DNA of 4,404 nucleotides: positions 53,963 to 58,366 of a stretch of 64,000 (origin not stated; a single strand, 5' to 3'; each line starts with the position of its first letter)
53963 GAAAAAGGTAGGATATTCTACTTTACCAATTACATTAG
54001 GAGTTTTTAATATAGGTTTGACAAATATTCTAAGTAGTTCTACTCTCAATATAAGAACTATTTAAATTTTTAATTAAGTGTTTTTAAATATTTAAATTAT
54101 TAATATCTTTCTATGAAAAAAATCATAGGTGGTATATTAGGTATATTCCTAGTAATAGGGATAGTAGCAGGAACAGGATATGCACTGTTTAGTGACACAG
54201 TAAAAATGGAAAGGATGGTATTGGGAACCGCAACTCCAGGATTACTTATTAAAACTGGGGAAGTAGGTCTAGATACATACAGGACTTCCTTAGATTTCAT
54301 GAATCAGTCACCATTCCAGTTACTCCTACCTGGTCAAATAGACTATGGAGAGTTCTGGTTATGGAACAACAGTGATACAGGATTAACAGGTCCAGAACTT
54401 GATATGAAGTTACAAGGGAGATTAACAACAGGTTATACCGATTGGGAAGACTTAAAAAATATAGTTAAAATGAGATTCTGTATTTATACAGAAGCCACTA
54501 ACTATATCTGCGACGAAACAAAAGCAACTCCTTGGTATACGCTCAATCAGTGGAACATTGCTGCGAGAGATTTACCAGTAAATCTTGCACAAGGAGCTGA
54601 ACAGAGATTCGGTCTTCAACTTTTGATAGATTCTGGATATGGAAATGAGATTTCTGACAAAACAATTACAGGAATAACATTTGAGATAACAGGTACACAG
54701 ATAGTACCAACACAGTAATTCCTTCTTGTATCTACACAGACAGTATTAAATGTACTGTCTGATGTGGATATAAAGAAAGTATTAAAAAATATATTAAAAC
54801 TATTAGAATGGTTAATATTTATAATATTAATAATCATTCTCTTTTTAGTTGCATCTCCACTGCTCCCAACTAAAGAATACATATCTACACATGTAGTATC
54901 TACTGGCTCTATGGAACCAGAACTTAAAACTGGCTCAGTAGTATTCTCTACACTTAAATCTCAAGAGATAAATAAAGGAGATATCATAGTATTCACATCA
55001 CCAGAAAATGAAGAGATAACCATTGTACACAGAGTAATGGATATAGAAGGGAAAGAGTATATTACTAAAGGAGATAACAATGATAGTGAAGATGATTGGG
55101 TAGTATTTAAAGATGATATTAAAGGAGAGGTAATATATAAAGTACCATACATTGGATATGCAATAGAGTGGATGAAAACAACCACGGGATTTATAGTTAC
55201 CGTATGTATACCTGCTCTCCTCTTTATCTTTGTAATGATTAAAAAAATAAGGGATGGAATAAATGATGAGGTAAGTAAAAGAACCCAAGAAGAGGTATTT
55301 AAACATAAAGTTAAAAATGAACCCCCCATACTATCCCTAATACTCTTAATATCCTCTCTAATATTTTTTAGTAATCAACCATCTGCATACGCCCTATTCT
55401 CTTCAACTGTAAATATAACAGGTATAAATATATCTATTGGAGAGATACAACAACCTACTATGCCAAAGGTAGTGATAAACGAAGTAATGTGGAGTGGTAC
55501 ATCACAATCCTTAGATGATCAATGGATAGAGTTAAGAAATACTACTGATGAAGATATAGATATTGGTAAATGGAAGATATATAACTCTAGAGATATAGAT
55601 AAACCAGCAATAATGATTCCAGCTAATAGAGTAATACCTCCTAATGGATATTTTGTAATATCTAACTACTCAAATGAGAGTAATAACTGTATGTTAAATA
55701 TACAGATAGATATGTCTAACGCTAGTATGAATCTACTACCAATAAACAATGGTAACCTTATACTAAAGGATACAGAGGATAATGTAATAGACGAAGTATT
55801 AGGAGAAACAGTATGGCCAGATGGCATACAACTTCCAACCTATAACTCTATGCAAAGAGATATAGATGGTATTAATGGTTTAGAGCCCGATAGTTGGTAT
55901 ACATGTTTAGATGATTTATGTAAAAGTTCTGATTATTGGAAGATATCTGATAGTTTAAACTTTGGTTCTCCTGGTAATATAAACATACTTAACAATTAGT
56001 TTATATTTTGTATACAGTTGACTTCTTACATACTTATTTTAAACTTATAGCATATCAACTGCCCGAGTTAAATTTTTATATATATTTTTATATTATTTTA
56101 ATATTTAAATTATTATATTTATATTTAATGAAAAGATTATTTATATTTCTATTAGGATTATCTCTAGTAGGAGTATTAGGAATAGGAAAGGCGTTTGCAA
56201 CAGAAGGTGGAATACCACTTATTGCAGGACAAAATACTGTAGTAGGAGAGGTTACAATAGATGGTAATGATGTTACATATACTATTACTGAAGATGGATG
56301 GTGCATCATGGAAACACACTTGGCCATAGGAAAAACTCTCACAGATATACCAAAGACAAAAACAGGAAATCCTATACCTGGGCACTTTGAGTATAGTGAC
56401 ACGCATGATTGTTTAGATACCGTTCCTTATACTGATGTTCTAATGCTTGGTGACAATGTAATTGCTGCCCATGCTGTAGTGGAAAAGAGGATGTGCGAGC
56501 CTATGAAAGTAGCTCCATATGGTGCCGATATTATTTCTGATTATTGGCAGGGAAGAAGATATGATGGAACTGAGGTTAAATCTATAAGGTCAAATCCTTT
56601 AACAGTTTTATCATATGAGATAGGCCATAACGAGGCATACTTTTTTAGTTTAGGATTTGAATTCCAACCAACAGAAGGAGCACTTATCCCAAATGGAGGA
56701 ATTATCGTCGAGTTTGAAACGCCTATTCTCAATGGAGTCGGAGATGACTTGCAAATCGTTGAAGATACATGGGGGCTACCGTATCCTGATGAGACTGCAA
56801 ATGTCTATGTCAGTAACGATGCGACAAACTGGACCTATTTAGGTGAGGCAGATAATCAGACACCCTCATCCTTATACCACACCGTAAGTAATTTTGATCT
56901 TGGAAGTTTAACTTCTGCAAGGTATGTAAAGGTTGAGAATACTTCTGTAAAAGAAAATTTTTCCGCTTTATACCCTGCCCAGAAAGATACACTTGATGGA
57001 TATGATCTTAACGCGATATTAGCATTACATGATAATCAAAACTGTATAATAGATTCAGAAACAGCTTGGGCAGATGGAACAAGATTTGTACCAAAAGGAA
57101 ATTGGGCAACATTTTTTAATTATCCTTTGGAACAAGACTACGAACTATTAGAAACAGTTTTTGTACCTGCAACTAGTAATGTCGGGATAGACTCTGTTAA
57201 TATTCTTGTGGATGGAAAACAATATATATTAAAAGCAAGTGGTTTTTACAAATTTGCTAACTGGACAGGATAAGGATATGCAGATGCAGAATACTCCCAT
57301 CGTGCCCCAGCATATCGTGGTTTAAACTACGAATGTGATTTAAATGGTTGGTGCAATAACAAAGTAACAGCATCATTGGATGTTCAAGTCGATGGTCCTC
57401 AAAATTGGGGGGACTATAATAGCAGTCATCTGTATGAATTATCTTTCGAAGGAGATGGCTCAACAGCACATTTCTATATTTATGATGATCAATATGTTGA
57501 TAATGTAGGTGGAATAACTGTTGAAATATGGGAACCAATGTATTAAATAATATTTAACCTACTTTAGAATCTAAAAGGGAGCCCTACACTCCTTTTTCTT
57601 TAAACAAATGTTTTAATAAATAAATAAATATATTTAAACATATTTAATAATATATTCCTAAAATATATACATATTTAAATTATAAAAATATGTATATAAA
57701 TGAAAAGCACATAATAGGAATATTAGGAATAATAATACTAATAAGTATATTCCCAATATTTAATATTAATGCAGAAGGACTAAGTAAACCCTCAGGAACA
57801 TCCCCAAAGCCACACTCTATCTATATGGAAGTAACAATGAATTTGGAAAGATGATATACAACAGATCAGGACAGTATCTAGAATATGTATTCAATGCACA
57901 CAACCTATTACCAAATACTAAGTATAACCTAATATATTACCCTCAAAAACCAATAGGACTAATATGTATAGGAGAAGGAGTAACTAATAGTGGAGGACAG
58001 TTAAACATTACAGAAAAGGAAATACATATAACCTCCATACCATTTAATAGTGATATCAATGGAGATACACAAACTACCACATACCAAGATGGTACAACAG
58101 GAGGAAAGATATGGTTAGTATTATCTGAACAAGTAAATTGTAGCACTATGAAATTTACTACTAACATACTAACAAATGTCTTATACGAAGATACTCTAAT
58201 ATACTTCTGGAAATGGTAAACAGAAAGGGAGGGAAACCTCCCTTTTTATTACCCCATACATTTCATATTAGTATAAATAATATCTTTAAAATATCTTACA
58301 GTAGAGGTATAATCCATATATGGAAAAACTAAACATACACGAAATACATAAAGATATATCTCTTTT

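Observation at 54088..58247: TasA/camelysin-like fibre locus with a dedicated SipW-type peptidase in a reduced, CPR-like bacterial genome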

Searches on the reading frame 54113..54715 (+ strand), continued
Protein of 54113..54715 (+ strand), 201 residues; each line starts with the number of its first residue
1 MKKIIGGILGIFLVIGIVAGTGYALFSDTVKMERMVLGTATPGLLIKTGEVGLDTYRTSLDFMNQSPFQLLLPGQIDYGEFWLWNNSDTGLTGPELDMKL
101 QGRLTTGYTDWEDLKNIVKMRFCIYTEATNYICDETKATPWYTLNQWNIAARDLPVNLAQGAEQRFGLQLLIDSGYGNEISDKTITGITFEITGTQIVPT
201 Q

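Call 43: search_protein_families(library=pfam, alignment_id=A3, max_evalue=0.1)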
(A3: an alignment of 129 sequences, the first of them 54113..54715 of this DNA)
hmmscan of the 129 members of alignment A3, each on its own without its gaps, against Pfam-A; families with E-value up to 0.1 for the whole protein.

A. member 1, window:54113-54715:+ (201 aa): 0 families

B. families by the number of members that match (of 129 scanned): 36 families (the first 25 are shown)
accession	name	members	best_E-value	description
PF12389.13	Peptidase_M73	74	4.4e-09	Camelysin metallo-endopeptidase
PF13985.11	YbgS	3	0.052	YbgS-like protein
PF10633.15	NPCBM_assoc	2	0.0041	NPCBM-associated, NEW3 domain of alpha-galactosidase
PF25484.1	DUF7907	1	0.00073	Domain of unknown function (DUF7907)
PF04886.17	PT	1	0.00098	PT disordered repeat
PF16369.11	GH43_C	1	0.0018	C-terminal lipocalin-like domain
PF25377.1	DUF7886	1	0.0064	Domain of unknown function (DUF7886)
PF24318.1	DUF7490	1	0.0068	Domain of unknown function (DUF7490)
PF21497.3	TcpC-like_C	1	0.012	Conjugal transfer protein-like, C-terminal domain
PF06116.17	RinB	1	0.019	Transcriptional activator RinB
PF01357.27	Expansin_C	1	0.021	Expansin C-terminal domain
PF09636.16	XkdW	1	0.022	XkdW protein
PF10440.15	WIYLD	1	0.022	Ubiquitin-binding WIYLD domain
PF13861.12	FLgD_tudor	1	0.022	FlgD Tudor-like domain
PF02018.23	CBM_4_9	1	0.024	Carbohydrate binding domain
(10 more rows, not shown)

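Call 44: search_protein_families(library=ncbifam, alignment_id=A3, max_evalue=0.1)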
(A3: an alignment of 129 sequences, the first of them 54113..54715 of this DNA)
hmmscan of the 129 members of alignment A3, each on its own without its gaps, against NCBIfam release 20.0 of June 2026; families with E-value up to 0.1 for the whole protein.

A. member 1, window:54113-54715:+ (201 aa): 1 family
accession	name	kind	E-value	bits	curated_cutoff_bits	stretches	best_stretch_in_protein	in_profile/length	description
NF033158.1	Myrrcad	domain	0.0023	17.4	33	1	4-23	8-27/36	MyrrCad domain-containing protein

B. families by the number of members that match (of 129 scanned): 36 families (the first 25 are shown)
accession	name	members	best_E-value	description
TIGR04088.1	cognate_SipW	57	7.1e-05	SipW-dependent-type signal peptide-containing protein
NF046066.1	BioflmMtrxTasA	13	7.3e-05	biofilm matrix protein TasA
NF033801.3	NprX_fam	12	0.005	NprX family peptide pheromone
NF053514.2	JUQZ_fam_ocin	7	0.0063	BLB8/JUQZ-1 family protein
TIGR04429.1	Phr_nterm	6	0.0022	Phr family secreted Rap phosphatase inhibitor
TIGR04089.1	exp_by_SipW_III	5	0.021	alternate-type signal peptide domain-containing protein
NF033800.1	quorum_NprX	3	0.00017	quorum-signaling peptide NprX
NF058626.1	GFO_1090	3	0.042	GFO_1090 family protein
NF033158.1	Myrrcad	2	0.0023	MyrrCad domain-containing protein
NF047623.1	Stavidin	2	0.0049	streptavidin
NF008151.0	PRK10903.1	2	0.055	peptidylprolyl isomerase A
TIGR04090.1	exp_by_SipW_IV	1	0.00014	BsaA family SipW-dependent biofilm matrix protein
NF038040.1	phero_PhrK_fam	1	0.0025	PhrK family phosphatase-inhibitory pheromone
NF004517.0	PRK05862.1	1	0.0069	enoyl-CoA hydratase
TIGR02086.1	IPMI_arch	1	0.0082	3-isopropylmalate dehydratase/homoaconitate hydratase family large subunit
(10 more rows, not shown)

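Call 45: search_solved_structures(query=A3, max_evalue=10, show_alignments=3)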
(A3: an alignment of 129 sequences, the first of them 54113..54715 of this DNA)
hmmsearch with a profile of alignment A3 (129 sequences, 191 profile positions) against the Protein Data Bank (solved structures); distinct sequences matched with E-value up to 10: 6.
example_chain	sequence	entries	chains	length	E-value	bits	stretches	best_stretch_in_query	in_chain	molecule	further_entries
9sj2_C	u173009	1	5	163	0.009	19.2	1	36-120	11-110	AbpX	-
9rhp_A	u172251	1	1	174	0.028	17.6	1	38-120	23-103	Archaeal bundling protein X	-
5of1_A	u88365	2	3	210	0.033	17.4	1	35-88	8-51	Spore coat-associated protein N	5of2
8aur_A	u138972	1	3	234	0.053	16.7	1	34-88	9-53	Major biofilm matrix component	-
2jsd_A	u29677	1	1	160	0.2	14.8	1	22-85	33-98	Matrix metalloproteinase-20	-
6hif_Y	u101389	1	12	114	1.7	11.8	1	2-72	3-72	hdh assembly factor Kustc1130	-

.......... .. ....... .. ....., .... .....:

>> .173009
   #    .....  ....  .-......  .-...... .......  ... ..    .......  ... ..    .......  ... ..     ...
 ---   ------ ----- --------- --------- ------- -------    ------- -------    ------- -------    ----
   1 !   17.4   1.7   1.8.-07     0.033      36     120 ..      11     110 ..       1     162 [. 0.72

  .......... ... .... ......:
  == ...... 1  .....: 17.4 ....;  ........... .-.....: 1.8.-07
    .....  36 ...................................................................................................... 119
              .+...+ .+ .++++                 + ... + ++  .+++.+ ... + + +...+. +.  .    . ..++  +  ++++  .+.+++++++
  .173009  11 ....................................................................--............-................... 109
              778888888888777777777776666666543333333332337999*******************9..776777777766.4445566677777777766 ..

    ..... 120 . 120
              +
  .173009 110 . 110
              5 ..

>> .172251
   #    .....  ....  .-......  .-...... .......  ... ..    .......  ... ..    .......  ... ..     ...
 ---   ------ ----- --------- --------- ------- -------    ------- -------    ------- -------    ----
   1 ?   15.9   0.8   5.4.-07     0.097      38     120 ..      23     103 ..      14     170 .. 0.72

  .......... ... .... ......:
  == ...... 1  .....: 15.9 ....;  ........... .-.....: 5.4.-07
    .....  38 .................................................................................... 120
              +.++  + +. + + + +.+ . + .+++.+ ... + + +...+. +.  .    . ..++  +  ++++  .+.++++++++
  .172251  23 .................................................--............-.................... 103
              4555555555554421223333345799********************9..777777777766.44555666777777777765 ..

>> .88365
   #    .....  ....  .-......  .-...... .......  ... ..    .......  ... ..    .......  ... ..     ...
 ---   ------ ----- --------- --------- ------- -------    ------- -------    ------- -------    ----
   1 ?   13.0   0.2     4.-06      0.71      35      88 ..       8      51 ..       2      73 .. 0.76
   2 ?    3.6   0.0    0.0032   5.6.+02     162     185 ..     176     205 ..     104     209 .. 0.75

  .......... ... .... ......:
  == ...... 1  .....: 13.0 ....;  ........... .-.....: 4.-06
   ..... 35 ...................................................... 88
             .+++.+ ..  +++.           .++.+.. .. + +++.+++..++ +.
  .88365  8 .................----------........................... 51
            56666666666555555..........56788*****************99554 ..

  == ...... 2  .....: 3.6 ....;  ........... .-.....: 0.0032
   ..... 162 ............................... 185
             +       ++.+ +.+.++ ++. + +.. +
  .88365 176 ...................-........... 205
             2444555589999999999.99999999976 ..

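Call 85: search_protein_families(library=pfam, proteins=[L002:9873-10505:+, L002:10630-12195:+], max_evalue=0.01)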
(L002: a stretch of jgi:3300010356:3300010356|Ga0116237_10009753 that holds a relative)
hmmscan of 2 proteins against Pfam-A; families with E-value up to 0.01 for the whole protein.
L002:9873-10505:+ (211 aa): 0 families

L002:10630-12195:+ (522 aa): 0 families

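Call 94: search_protein_families(library=pfam, proteins=[P0315, P0394, P0305, P0382, P0401, P0417, P0418, P0296, P0289, P0302], max_evalue=0.01)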
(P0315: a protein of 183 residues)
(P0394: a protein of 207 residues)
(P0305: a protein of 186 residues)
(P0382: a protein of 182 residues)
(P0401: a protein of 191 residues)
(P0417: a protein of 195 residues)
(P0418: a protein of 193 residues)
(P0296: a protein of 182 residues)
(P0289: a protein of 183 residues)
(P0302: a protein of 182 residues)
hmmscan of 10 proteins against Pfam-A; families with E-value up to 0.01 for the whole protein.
P0315 (183 aa): 0 families

P0394 (207 aa): 0 families

P0305 (186 aa): 1 family
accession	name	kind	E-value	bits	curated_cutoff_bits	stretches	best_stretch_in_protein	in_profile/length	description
PF12389.13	Peptidase_M73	-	0.0061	16.9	22.5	1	2-70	4-72/196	Camelysin metallo-endopeptidase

P0382 (182 aa): 0 families

P0401 (191 aa): 0 families

P0417 (195 aa): 0 families

P0418 (193 aa): 0 families

P0296 (182 aa): 1 family
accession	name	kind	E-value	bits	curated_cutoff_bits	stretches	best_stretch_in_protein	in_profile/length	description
PF12389.13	Peptidase_M73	-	0.0015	18.9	22.5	1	2-80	4-72/196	Camelysin metallo-endopeptidase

P0289 (183 aa): 1 family
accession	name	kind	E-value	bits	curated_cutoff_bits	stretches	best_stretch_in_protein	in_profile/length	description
PF12389.13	Peptidase_M73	-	3.2e-08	34.1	22.5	1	2-83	4-76/196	Camelysin metallo-endopeptidase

P0302 (182 aa): 1 family
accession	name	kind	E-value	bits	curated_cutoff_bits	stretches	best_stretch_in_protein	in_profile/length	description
PF12389.13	Peptidase_M73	-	0.00028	21.2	22.5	1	2-86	4-78/196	Camelysin metallo-endopeptidase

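Call 95: list_cluster_members(proteins=[P0152, window:54113-54715:+, window:54764-55996:+])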
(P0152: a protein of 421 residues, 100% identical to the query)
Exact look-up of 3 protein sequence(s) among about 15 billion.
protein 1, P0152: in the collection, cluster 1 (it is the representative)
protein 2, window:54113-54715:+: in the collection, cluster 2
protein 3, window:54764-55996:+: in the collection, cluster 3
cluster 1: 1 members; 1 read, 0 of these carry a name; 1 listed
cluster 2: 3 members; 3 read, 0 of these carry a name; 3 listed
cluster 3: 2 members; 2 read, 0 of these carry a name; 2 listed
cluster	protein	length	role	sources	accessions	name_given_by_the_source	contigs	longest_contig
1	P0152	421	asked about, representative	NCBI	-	-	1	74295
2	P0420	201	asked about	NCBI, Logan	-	-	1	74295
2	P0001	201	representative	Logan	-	-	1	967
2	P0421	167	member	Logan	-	-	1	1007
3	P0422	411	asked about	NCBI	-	-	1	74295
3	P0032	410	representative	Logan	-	-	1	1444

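Call 100: search_protein_families(library=pfam, proteins=[L002:12364-12852:+], max_evalue=0.1)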
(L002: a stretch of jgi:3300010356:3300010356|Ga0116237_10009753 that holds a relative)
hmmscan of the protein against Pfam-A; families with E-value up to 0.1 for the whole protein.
L002:12364-12852:+ (163 aa): 0 families

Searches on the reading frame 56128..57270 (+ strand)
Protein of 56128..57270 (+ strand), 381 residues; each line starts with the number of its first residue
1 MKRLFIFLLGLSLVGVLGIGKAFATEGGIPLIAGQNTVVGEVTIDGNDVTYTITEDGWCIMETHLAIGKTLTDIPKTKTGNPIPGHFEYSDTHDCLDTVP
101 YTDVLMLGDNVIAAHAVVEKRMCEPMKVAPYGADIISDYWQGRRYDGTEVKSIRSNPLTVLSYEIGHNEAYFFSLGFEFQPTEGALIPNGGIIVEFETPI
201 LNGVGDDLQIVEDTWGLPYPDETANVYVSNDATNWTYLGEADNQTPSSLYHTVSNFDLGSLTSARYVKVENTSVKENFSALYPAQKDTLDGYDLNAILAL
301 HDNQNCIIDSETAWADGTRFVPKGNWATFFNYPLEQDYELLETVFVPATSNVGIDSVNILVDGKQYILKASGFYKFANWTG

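Call 6: search_protein_families(library=pfam, proteins=[window:56128-57270:+], max_evalue=1)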
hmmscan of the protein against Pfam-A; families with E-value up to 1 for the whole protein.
window:56128-57270:+ (381 aa): 2 families
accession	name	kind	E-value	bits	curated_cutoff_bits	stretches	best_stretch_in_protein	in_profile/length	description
PF00754.31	F5_F8_type_C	-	0.00075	20.1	28.2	1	223-276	65-117/127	F5/8 type C domain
PF22633.2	F5_F8_type_C_2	-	0.019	16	27.8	1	222-269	49-91/91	NedA-like, galactose-binding domain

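Call 7: search_protein_families(library=ncbifam, proteins=[window:56128-57270:+], max_evalue=1)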
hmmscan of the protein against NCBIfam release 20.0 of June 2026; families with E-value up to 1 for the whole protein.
window:56128-57270:+ (381 aa): 1 family
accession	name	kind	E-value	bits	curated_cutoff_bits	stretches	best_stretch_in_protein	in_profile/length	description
TIGR04429.1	Phr_nterm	subfamily_domain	0.89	10.2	25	0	1-20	1-20/28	Phr family secreted Rap phosphatase inhibitor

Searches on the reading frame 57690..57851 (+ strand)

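Call 6: search_protein_families(library=pfam, proteins=[window:57690-57851:+], max_evalue=1)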
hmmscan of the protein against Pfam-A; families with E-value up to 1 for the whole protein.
window:57690-57851:+ (54 aa): 1 family
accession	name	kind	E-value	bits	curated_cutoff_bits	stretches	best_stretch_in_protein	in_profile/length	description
PF23489.1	V-ATPase_su_f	-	0.14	12.8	27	1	8-38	15-45/78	V-type proton ATPase subunit f-like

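Call 7: search_protein_families(library=ncbifam, proteins=[window:57690-57851:+], max_evalue=1)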
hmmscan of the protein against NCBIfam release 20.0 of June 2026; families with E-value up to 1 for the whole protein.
window:57690-57851:+ (54 aa): 0 families

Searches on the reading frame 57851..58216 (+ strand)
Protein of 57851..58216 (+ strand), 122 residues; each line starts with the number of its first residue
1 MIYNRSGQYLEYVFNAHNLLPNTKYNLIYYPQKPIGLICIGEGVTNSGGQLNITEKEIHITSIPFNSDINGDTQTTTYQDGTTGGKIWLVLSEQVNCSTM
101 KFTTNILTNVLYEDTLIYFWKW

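Call 6: search_protein_families(library=pfam, proteins=[window:57851-58216:+], max_evalue=1)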
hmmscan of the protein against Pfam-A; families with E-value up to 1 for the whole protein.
window:57851-58216:+ (122 aa): 0 families

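Call 7: search_protein_families(library=ncbifam, proteins=[window:57851-58216:+], max_evalue=1)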
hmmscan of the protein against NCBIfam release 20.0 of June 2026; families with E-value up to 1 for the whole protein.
window:57851-58216:+ (122 aa): 0 families
